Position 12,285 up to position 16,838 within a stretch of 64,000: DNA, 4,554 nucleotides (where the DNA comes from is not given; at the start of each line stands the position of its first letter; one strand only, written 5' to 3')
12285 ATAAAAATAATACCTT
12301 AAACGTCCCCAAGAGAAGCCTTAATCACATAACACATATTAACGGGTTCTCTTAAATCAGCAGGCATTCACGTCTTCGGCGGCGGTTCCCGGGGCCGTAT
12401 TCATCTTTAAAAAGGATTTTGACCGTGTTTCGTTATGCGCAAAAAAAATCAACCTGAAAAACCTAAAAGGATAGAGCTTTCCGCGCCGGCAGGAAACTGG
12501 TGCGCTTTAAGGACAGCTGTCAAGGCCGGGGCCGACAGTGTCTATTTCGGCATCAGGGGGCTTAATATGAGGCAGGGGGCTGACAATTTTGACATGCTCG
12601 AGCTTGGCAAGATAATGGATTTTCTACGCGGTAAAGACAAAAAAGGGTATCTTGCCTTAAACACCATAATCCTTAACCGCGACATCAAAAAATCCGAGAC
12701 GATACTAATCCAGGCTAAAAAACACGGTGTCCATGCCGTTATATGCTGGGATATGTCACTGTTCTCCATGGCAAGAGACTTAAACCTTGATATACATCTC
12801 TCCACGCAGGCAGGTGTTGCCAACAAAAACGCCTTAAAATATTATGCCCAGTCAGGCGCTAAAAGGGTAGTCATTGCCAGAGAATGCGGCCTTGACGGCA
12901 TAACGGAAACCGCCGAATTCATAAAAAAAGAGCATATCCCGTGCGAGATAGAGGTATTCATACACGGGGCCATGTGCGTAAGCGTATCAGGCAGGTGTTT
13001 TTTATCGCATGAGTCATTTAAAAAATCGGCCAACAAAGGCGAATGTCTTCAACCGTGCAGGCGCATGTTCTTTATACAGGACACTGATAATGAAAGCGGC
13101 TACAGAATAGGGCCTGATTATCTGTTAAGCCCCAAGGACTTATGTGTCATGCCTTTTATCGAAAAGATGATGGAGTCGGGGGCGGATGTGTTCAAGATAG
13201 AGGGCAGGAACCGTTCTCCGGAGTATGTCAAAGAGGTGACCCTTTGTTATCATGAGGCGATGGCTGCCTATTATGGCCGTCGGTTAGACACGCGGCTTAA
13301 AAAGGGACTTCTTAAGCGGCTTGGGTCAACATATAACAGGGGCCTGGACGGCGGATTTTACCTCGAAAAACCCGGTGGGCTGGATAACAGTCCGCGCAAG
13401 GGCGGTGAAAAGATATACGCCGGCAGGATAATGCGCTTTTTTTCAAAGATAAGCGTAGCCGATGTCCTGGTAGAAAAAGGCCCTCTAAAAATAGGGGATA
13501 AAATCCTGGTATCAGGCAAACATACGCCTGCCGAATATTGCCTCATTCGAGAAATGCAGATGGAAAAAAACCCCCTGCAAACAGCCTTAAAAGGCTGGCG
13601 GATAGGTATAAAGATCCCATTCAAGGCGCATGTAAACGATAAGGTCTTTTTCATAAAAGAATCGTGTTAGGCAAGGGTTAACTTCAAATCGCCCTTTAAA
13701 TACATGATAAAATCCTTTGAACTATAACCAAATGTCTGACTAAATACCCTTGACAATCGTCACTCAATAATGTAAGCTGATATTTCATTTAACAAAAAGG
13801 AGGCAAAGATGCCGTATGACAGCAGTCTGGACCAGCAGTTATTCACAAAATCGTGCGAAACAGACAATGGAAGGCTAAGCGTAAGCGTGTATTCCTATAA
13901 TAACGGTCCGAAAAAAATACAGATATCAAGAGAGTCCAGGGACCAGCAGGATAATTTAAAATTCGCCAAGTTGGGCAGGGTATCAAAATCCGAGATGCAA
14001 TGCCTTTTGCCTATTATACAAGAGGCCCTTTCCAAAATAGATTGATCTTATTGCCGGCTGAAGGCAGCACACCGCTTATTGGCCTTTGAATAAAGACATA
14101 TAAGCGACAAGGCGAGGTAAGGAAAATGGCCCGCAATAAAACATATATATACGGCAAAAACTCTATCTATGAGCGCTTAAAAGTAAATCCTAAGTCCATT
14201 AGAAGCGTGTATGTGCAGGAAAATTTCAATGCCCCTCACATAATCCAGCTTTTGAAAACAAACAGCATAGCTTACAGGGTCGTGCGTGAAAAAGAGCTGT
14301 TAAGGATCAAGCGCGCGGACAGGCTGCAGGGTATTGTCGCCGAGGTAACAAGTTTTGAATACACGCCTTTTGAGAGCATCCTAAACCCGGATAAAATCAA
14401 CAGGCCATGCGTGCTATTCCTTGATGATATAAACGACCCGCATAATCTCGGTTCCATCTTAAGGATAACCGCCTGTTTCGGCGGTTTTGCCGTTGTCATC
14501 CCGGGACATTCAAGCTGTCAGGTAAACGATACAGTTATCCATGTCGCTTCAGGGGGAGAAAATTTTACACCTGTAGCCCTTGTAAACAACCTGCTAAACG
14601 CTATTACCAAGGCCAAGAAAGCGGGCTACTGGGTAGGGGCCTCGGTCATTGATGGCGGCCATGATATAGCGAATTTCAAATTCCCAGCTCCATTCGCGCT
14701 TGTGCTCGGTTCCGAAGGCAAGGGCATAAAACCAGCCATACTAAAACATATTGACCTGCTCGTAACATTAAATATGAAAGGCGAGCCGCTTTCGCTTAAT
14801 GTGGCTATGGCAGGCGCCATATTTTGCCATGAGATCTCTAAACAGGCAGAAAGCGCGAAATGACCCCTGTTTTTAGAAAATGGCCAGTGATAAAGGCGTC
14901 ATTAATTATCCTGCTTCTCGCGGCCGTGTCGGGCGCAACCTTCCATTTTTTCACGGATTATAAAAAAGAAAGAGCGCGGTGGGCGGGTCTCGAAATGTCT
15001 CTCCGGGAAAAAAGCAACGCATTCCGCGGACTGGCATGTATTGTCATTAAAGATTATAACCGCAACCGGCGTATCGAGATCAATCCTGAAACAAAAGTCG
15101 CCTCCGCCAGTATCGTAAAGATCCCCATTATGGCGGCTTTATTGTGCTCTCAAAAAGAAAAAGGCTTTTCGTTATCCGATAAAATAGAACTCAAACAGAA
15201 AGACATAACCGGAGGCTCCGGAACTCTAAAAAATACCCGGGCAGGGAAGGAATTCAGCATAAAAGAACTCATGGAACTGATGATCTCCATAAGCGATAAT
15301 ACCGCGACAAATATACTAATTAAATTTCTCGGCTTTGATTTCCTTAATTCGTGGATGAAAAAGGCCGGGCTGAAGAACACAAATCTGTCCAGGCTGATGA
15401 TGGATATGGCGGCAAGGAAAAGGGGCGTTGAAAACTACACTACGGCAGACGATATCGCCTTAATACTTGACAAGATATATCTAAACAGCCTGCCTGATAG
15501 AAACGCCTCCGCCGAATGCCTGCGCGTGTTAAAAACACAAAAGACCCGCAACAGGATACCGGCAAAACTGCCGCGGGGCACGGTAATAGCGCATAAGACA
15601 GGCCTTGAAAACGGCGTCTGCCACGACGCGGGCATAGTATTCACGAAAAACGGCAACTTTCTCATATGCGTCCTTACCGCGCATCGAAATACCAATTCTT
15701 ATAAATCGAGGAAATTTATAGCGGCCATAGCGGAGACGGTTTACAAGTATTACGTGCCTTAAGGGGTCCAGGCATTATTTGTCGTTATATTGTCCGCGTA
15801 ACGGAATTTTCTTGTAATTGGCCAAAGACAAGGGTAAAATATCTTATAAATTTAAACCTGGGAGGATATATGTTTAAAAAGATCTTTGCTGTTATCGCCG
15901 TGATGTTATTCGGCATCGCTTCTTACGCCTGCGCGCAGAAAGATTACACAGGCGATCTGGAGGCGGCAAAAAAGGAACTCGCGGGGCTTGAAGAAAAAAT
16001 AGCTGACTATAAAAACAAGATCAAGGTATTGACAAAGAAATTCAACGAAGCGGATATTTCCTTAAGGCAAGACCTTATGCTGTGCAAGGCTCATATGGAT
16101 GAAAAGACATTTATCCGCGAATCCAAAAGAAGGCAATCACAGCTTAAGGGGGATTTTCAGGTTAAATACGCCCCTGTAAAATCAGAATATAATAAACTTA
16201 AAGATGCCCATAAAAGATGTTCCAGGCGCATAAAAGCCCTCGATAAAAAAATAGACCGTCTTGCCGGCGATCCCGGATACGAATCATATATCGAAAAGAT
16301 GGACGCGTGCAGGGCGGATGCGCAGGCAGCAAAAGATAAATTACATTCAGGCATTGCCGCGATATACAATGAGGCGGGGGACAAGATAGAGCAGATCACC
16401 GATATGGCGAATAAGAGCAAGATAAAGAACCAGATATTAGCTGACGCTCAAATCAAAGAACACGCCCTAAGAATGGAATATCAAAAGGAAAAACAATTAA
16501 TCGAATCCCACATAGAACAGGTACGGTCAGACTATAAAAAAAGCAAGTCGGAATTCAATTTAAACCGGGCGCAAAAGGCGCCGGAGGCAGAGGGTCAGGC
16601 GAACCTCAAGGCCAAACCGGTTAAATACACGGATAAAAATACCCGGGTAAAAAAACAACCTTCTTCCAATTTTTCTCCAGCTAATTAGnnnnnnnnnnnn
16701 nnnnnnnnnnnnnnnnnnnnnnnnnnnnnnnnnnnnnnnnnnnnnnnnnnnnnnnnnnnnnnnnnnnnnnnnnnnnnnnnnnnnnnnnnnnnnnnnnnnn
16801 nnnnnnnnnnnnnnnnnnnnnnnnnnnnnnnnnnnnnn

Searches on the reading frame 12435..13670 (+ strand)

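Call 5: search_protein_families(library=pfam, proteins=[window:12435-13670:+], max_evalue=0.01)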
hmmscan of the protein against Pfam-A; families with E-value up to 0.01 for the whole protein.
window:12435-13670:+ (411 aa): 2 families
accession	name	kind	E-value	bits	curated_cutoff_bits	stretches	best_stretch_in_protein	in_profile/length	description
PF01136.24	Peptidase_U32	-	8.2e-64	215.5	22.4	1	85-314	2-232/233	Peptidase family U32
PF03144.31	GTP_EFTU_D2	-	0.00064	20.5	30.3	1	341-394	3-58/73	Elongation factor Tu domain 2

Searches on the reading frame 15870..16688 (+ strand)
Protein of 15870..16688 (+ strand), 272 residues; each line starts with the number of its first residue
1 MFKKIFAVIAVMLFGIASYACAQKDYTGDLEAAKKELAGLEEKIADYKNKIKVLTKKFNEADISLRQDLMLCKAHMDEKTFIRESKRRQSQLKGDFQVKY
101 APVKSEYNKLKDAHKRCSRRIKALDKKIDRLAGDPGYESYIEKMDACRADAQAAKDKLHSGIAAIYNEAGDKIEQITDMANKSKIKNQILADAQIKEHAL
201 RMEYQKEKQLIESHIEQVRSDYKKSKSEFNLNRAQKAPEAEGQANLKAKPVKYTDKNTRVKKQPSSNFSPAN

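Call 5: search_protein_families(library=pfam, proteins=[window:15870-16688:+], max_evalue=0.01)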
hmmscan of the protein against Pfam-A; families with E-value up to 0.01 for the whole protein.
window:15870-16688:+ (272 aa): 1 family
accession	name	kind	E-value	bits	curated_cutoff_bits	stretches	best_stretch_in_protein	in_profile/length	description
PF04977.20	DivIC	-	0.0042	17.3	28.9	0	5-57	1-53/80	Septum formation initiator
